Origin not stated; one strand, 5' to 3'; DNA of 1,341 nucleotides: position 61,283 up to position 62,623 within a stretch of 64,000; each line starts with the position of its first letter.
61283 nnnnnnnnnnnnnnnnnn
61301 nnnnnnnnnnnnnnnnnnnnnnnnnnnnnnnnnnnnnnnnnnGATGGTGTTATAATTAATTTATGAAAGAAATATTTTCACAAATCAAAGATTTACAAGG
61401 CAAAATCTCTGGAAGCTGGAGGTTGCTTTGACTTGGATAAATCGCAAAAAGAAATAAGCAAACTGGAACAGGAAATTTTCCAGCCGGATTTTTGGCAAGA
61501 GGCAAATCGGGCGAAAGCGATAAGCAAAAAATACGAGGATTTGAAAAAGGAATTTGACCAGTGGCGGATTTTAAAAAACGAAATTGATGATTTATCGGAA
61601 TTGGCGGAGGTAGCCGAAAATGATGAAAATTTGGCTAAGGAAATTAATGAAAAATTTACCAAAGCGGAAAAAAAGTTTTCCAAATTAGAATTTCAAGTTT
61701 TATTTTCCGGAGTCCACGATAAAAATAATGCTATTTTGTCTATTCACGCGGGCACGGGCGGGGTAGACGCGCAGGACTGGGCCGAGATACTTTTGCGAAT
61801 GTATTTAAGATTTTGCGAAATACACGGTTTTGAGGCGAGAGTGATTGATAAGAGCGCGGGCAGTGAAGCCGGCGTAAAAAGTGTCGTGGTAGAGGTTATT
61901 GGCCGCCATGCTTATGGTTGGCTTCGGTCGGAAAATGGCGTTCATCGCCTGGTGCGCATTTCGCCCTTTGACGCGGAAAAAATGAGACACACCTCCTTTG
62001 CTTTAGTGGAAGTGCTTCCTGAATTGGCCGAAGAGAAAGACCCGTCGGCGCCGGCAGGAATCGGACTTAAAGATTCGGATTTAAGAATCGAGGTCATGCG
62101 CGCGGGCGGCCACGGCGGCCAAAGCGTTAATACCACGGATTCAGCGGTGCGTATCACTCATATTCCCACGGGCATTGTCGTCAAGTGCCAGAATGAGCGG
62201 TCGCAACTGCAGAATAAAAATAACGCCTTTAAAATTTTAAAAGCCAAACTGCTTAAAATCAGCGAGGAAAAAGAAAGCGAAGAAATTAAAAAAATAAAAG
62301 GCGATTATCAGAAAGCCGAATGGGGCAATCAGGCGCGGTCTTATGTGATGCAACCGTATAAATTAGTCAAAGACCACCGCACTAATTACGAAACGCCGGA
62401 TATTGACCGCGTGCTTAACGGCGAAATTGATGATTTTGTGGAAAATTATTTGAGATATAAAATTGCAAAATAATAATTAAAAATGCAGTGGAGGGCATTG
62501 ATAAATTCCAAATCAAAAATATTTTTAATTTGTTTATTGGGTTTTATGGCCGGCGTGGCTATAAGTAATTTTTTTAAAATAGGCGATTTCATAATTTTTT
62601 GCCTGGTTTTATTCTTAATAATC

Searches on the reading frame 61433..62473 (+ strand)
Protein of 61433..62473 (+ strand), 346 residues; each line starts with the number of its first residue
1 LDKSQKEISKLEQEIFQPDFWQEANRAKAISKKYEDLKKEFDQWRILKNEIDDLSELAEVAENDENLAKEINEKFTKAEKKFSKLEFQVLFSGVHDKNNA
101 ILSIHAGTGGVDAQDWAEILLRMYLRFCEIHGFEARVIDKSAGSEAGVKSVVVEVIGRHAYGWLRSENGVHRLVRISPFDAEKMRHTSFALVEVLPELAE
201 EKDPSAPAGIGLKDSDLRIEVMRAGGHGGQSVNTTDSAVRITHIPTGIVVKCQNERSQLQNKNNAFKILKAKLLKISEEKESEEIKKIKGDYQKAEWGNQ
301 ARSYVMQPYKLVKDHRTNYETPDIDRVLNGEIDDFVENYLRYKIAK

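Call 9: search_protein_families(library=pfam, proteins=[window:61433-62473:+], max_evalue=0.001)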
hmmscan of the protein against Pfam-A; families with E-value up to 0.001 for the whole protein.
window:61433-62473:+ (346 aa): 2 families
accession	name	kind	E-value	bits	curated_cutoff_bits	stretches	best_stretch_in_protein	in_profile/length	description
PF03462.23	PCRF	-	6.5e-55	186.4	24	1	5-192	2-194/194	PCRF domain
PF00472.26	RF-1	-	8.6e-40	135.7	35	1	210-316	5-116/116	RF-1 domain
